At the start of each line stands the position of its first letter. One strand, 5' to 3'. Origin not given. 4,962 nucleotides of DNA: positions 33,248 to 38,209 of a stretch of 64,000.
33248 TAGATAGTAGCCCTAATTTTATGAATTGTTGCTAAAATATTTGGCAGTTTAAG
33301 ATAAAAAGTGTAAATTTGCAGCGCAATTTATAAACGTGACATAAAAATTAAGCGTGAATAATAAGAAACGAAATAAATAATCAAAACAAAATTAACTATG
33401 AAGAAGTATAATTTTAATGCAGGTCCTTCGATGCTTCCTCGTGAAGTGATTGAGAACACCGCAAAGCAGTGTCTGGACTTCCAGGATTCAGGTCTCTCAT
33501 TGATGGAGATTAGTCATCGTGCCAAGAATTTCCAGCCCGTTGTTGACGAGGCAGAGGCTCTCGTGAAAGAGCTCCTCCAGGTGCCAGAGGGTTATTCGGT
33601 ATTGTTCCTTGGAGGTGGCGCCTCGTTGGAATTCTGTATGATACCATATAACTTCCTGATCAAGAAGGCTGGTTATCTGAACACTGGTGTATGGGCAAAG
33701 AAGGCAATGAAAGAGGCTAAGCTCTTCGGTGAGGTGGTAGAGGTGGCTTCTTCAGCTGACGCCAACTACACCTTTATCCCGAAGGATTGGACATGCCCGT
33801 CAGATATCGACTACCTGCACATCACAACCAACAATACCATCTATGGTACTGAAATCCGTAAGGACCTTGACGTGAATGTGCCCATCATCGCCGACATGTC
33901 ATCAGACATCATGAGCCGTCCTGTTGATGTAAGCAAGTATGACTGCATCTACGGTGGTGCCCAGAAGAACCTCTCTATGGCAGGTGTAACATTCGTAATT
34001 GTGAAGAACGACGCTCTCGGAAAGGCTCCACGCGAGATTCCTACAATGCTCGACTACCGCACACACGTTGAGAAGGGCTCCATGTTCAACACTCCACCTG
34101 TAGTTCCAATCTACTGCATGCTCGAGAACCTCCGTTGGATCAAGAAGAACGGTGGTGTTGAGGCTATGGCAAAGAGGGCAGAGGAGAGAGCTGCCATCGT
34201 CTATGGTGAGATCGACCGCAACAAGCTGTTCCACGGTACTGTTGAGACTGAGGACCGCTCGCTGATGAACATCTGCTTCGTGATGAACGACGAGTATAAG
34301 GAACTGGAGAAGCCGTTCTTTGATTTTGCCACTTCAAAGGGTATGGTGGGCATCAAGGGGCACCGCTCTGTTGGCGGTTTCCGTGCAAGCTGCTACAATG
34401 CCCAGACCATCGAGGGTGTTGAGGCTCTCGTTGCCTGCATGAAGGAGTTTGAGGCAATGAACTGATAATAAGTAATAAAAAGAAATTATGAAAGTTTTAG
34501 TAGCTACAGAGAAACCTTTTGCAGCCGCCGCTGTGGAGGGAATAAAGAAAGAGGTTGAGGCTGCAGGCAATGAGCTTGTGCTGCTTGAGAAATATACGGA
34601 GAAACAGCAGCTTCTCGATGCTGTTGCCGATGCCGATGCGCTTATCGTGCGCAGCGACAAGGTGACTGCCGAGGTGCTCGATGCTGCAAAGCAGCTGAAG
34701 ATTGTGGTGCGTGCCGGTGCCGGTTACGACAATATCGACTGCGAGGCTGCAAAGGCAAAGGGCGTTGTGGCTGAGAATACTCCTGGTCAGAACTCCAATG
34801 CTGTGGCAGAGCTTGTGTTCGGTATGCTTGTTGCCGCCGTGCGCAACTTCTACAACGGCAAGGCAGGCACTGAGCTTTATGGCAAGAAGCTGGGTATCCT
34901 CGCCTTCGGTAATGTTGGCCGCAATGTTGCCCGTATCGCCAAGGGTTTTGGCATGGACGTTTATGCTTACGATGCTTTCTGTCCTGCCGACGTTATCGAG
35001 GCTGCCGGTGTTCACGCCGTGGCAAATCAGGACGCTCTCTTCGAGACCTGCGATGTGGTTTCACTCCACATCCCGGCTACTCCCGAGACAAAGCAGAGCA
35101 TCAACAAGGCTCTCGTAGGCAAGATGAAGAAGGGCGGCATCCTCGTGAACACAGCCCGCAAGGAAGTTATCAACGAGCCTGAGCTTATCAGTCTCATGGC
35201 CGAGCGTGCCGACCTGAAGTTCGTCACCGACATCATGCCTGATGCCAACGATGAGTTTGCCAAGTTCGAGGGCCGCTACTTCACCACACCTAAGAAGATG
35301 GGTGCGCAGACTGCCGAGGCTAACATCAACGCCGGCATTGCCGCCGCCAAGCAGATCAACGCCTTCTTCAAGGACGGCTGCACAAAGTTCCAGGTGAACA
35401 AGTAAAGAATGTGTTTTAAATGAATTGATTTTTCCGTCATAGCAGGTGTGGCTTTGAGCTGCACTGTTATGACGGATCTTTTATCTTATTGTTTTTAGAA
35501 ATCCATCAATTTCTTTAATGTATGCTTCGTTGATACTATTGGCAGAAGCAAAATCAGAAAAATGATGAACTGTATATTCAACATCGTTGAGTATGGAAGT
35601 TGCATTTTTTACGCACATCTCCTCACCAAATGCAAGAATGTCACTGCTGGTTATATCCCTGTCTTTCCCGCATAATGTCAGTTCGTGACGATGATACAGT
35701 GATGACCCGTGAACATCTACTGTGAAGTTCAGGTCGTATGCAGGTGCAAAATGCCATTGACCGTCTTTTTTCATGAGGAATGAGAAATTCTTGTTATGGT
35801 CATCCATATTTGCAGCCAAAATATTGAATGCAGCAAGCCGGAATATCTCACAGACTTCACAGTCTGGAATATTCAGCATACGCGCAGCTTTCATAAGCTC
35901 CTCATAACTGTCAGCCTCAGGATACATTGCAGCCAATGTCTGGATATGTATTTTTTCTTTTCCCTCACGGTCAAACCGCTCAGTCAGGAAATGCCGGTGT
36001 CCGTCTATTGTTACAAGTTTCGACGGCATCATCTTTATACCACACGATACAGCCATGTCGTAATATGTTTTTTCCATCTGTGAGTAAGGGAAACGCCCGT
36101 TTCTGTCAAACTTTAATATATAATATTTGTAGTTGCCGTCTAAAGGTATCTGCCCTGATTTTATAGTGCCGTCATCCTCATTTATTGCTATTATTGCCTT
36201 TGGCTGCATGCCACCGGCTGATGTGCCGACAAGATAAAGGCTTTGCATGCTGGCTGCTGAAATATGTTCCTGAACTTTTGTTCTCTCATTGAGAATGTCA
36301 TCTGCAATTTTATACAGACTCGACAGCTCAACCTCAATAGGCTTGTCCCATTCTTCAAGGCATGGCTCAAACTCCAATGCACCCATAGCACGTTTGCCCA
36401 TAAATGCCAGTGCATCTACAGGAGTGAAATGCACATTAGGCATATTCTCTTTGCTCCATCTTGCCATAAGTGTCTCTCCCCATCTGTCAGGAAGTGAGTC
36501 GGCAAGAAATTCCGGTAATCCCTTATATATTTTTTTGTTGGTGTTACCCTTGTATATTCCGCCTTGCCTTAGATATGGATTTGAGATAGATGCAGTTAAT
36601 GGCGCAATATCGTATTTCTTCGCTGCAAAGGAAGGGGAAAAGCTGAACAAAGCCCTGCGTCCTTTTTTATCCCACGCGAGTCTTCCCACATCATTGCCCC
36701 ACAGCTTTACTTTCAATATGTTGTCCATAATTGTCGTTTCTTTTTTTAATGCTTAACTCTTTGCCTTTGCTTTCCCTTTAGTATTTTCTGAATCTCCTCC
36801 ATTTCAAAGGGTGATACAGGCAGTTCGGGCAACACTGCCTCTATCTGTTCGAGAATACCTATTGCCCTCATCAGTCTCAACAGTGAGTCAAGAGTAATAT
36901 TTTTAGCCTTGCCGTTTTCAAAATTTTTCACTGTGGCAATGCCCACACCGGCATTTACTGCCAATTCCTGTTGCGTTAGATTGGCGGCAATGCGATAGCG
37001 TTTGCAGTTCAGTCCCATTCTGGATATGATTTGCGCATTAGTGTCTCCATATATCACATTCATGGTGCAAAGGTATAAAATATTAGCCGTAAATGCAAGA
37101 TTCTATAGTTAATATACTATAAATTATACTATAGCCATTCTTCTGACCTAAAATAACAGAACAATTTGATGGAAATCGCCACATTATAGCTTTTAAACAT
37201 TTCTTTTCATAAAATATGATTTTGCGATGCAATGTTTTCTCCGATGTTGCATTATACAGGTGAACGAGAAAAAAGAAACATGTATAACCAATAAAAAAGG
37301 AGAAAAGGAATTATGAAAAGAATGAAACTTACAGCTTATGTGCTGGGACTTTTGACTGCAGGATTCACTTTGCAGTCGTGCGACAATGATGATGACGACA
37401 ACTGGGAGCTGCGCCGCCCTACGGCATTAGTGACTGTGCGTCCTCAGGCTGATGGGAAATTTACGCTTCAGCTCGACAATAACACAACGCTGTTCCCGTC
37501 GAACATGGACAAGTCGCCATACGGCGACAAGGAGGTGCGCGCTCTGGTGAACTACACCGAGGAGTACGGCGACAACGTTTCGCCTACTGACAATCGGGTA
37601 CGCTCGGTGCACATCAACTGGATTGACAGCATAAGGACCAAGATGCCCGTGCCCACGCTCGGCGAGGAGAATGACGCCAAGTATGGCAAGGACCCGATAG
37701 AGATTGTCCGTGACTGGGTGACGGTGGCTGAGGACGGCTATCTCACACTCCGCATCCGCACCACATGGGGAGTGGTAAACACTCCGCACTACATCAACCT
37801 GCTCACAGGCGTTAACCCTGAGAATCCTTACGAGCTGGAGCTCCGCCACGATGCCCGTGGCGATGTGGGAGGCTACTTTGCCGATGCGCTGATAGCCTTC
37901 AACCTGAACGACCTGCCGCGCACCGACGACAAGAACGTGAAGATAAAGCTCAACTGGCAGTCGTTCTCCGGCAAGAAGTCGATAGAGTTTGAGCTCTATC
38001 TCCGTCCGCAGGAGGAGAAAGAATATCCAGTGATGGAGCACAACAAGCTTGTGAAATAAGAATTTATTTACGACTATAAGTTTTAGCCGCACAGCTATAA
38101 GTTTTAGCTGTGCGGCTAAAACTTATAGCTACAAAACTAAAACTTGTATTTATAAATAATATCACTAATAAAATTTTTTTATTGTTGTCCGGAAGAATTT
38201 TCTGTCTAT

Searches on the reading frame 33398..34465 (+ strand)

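Call 52: search_protein_families(library=pfam, proteins=[window:33398-34465:+], max_evalue=0.001)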
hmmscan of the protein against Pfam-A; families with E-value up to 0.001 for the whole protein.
window:33398-34465:+ (355 aa): 1 family
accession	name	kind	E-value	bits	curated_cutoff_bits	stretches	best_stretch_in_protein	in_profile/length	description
PF00266.25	Aminotran_5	-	2.2e-34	119.5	21.5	1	4-344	2-371/371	Aminotransferase class-V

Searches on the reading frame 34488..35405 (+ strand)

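Call 52: search_protein_families(library=pfam, proteins=[window:34488-35405:+], max_evalue=0.001)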
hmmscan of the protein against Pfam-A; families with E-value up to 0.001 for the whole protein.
window:34488-35405:+ (305 aa): 3 families
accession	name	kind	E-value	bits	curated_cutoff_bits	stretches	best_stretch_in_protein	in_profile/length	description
PF02826.25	2-Hacid_dh_C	-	3e-34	118.4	25.1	1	123-250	27-154/178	D-isomer specific 2-hydroxyacid dehydrogenase, NAD binding domain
PF00389.36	2-Hacid_dh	-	2.4e-29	102.2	24.6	1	28-304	17-134/134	D-isomer specific 2-hydroxyacid dehydrogenase, catalytic domain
PF03446.21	NAD_binding_2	-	9.9e-06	26.1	21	1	135-237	2-107/161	NAD binding domain of 6-phosphogluconate dehydrogenase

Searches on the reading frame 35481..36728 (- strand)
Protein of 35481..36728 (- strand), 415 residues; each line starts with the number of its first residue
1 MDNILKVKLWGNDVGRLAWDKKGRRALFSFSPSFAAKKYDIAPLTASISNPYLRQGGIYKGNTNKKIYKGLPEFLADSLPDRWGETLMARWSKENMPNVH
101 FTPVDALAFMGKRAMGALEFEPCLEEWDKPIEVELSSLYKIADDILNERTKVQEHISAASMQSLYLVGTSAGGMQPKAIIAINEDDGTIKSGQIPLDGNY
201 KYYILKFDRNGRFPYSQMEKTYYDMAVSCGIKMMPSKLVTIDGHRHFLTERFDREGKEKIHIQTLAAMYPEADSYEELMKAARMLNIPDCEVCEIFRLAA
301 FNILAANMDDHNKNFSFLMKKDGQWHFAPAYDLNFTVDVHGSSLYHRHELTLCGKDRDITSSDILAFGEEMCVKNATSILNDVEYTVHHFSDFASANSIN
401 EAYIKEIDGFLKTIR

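Call 34: search_protein_families(library=pfam, proteins=[window:35481-36728:-], max_evalue=0.001)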
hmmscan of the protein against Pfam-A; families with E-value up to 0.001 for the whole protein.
window:35481-36728:- (415 aa): 2 families
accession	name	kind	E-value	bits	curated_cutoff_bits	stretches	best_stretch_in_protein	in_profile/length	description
PF07804.18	HipA_C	-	2.7e-41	142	30.5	1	169-384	1-206/213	HipA-like C-terminal domain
PF13657.11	Couple_hipA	-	1.2e-12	48.6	22.5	1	5-120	1-98/99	HipA N-terminal domain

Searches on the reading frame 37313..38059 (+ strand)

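Call 52: search_protein_families(library=pfam, proteins=[window:37313-38059:+], max_evalue=0.001)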
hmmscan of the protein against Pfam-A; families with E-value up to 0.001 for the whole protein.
window:37313-38059:+ (248 aa): 2 families
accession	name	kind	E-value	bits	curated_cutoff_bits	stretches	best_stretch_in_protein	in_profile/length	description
PF17415.7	NigD_C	-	1.9e-36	125.2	22.6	1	113-227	3-119/120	NigD-like C-terminal beta sandwich domain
PF12667.13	NigD_N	-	3.5e-20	72.3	24.3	1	39-107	1-67/67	NigD-like N-terminal OB domain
